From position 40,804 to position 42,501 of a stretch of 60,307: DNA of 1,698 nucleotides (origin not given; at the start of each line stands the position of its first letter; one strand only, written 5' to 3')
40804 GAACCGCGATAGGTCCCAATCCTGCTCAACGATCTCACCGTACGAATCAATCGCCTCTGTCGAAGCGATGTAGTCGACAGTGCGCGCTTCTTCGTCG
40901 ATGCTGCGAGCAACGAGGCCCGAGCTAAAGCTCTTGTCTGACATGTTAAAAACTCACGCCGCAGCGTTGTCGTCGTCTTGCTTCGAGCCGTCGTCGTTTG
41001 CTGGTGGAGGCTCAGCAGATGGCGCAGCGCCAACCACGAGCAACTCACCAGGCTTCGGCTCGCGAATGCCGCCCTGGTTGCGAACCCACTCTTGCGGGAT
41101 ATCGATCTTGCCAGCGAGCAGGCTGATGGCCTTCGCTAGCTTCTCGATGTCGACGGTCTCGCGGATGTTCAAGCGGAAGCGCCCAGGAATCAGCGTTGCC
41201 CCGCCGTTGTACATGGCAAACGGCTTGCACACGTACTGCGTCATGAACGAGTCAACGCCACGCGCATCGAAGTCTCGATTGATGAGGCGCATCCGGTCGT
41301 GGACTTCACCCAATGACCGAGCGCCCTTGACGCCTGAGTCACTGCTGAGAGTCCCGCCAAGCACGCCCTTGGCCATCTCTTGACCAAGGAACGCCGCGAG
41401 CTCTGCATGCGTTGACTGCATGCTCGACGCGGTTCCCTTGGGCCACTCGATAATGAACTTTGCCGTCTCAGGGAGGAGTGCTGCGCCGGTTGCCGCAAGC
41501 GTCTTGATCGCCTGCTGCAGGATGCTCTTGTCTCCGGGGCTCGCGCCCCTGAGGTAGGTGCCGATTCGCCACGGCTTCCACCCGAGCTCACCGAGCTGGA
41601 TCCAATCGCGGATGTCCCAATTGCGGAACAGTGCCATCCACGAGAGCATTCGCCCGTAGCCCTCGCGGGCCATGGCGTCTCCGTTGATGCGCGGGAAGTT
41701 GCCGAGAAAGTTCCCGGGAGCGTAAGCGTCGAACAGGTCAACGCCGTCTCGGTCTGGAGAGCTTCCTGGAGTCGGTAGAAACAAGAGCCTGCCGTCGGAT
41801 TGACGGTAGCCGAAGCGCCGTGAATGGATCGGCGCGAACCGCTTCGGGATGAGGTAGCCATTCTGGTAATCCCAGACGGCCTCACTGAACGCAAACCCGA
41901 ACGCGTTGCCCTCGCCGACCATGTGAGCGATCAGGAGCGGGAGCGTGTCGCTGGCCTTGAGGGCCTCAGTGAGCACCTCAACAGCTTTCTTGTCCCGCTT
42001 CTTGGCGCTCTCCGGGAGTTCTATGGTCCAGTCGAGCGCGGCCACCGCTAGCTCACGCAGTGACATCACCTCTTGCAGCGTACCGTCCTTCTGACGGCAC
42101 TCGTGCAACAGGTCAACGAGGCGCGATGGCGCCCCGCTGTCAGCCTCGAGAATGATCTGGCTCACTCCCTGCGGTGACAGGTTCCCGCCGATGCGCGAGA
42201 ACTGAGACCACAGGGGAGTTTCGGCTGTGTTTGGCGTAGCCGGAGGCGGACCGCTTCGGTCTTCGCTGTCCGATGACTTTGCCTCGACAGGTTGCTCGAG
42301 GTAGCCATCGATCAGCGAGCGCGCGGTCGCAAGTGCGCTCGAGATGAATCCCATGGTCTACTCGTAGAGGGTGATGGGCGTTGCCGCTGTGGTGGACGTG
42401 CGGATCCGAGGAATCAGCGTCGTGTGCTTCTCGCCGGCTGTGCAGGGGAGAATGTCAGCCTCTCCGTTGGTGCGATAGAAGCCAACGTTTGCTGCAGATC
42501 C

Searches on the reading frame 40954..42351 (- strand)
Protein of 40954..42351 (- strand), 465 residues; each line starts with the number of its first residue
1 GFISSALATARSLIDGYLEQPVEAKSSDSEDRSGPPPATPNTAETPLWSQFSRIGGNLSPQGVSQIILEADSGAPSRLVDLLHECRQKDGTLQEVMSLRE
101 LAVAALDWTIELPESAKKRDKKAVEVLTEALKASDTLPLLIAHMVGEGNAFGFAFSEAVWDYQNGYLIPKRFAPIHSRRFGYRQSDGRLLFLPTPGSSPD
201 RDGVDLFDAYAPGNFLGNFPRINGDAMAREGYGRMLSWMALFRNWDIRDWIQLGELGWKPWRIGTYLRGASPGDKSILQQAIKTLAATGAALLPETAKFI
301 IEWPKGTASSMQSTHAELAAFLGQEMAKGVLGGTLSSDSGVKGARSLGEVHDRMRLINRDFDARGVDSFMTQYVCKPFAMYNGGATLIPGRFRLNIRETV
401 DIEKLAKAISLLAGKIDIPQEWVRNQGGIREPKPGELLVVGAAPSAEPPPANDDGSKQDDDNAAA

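Call 65: search_protein_families(library=pfam, proteins=[window:40954-42351:-], max_evalue=0.001)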
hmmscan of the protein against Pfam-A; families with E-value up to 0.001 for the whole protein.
window:40954-42351:- (465 aa): 1 family
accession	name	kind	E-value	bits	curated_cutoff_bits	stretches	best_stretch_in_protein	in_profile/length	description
PF06074.18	Portal_Mu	-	1.4e-54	186.1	23.9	1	80-429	2-336/336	Portal protein of Mu bacteriophage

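Call 66: search_dna_similar(query=window:40954-42351:-, collection=phages, mode=protein, max_rows=12)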
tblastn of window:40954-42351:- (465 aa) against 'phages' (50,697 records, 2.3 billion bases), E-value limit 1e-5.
Records with a match: 318; places in all: 318; records where one place covers at least 80% of the query: 206.
Best place of each record, by identity: <60% 318.
By first word of the organism name: Pseudomonas 147; Ralstonia 97; Vibrio 12; Porphyromonas 10; Escherichia 6; Rhodobacter 5; Yersinia 5; Rhodovulum 4; Bacteriophage 3; Klebsiella 3; and 18 more.
By host as written in the record: Ralstonia solanacearum 69; Pseudomonas aeruginosa 52; - 42; Pseudomonas aeruginosa PA14 32; Vibrio sp. 9; Ralstonia solanacearum Race 3, Biovar 1 6; Yersinia pestis EV76-CN 4; Escherichia coli 3; and 80 more.
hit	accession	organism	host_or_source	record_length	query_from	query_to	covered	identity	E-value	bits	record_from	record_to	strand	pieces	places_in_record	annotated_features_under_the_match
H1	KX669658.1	Ochrobactrum phage POA1180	Ochrobactrum anthropi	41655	47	462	89%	28.5%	1e-39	158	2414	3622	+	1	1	hypothetical protein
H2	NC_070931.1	Ochrobactrum phage POA1180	Ochrobactrum anthropi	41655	47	462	89%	28.5%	1e-39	158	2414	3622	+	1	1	hypothetical protein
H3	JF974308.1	Rhodobacter phage RC1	Rhodobacter sp. E32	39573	55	456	86%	27.9%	2e-30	131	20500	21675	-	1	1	hypothetical protein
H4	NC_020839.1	Rhodobacter phage RC1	Rhodobacter sp. E32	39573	55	456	86%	27.9%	2e-30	131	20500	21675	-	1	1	portal protein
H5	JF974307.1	Rhodovulum phage RS1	Rhodovulum sp. P122A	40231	55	456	86%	27.9%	2e-30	131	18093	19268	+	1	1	hypothetical protein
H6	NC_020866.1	Rhodovulum phage RS1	Rhodovulum sp. P122A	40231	55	456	86%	27.9%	2e-30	131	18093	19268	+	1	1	portal protein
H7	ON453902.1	Clostridium phage Villandry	Enterocloster clostridioformis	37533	58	446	84%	28.5%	4e-41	162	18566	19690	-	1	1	portal protein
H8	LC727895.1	Stx1a-converting phage Stx1_JNE122137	-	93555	58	458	86%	27.5%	4e-33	139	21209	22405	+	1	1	region of the inserted Bacteriophage Mu-like phage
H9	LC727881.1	Stx2c-converting phage Stx2c_JNE082796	-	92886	58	458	86%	27.5%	6e-33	138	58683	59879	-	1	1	region of the inserted Bacteriophage Mu-like phage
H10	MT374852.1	Yersinia phage vB_YpM_3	Yersinia pestis EV76-CN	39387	58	460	87%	26.4%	4e-28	124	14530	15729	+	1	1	hypothetical protein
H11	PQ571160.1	Pseudomonas phage Cline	Pseudomonas aeruginosa PA14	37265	58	443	83%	27.5%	3e-29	127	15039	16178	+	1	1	portal protein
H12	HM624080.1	Pseudomonas phage PA1/KOR/2010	Pseudomonas aeruginosa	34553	58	443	83%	27.5%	3e-29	127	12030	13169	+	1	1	portal protein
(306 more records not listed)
